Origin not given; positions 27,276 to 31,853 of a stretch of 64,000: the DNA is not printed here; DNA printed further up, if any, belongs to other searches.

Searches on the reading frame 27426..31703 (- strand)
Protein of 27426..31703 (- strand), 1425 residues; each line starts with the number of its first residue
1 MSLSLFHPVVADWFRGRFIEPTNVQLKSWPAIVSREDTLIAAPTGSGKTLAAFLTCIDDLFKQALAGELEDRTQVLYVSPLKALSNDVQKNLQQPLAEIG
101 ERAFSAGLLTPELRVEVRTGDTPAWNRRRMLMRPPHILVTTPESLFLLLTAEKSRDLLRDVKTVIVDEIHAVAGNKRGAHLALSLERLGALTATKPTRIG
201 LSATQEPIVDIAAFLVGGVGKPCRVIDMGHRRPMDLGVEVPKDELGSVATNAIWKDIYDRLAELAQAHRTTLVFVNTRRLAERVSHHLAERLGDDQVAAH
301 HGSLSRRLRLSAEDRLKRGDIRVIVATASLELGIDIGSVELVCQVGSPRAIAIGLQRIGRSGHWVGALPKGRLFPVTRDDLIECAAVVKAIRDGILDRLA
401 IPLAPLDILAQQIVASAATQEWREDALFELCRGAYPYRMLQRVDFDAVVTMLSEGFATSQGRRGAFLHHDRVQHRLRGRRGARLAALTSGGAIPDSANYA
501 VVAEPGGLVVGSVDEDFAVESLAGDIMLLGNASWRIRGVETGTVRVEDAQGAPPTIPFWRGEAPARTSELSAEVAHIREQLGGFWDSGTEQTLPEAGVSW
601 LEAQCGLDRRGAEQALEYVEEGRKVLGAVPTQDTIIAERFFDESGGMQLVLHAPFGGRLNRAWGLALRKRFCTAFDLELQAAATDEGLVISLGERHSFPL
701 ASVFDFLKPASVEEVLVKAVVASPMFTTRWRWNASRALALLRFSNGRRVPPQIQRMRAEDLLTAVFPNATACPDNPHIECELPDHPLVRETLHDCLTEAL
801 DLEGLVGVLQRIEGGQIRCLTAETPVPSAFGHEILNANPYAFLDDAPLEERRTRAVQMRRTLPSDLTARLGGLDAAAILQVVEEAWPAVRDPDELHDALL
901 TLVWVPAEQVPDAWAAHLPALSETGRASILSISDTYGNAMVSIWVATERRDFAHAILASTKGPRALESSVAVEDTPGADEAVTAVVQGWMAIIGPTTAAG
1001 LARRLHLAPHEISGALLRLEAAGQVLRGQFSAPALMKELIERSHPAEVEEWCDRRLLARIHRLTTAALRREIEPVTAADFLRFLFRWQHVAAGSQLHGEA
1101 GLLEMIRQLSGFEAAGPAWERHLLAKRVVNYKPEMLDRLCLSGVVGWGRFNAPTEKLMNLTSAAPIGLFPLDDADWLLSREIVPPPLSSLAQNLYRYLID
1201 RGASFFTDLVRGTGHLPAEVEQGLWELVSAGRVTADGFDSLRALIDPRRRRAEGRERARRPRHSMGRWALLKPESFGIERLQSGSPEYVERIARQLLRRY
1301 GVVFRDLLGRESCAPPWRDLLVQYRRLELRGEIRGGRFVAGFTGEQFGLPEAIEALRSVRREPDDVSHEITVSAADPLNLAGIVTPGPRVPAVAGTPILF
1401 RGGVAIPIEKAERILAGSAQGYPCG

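Call 53: search_protein_families(library=pfam, proteins=[window:27426-31703:-], max_evalue=0.00001)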
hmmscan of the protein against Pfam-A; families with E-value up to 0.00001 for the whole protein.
window:27426-31703:- (1425 aa): 7 families
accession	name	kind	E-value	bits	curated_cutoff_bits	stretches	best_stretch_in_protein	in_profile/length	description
PF08494.16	DEAD_assoc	-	3.7e-51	174.1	23.5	1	629-831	1-191/191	DEAD/H associated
PF00270.35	DEAD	-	4.1e-35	121.4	26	1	22-206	1-161/167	DEAD/DEAH box helicase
PF19306.5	WH_Lhr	-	5.7e-31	107.6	27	1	390-554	2-166/168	Large helicase-related protein, winged helix domain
PF23234.1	WH4_Lhr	-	4.3e-29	100.4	27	1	1287-1365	6-84/87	Large helicase-related protein, winged-helix domain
PF00271.37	Helicase_C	-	1.5e-16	61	23.5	1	261-363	6-108/110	Helicase conserved C-terminal domain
PF23235.1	WH3_Lhr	-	1.7e-11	44.7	27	1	1076-1152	2-77/95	Large helicase-related protein, winged-helix domain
PF04851.21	ResIII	-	1.4e-09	38.5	22.5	1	35-205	23-162/164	Type III restriction enzyme, res subunit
